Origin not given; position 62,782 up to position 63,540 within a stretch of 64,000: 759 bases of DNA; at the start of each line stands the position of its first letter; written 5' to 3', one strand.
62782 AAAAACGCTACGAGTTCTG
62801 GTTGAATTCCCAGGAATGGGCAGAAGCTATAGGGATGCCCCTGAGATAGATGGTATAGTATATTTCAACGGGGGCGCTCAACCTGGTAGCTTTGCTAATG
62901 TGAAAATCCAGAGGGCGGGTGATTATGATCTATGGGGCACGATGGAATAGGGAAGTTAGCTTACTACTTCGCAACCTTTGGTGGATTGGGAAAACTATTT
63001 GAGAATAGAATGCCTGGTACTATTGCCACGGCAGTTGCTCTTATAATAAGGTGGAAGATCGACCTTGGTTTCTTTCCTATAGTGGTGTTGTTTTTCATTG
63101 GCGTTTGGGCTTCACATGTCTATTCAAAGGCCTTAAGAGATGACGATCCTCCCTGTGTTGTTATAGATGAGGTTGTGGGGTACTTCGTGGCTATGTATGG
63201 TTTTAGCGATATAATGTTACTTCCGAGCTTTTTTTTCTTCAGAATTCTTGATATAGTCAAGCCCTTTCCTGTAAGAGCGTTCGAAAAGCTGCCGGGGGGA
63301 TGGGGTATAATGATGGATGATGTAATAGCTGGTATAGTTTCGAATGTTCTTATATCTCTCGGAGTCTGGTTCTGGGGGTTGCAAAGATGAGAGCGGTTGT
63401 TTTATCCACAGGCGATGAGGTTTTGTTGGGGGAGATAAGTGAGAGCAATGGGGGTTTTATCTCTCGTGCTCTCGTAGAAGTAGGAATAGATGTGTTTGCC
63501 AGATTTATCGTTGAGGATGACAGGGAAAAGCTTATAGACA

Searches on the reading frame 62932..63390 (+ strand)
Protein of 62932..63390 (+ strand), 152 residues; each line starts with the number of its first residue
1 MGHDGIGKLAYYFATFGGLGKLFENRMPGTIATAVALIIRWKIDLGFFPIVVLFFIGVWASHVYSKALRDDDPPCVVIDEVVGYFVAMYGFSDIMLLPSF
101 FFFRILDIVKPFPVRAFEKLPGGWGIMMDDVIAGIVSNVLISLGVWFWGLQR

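Call 78: search_protein_families(library=pfam, proteins=[window:62932-63390:+], max_evalue=0.001)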
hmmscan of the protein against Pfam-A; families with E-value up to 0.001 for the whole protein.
window:62932-63390:+ (152 aa): 1 family
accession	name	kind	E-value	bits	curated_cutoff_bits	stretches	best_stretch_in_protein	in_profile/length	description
PF04608.18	PgpA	-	1.5e-34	119.4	28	1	13-143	2-139/141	Phosphatidylglycerophosphatase A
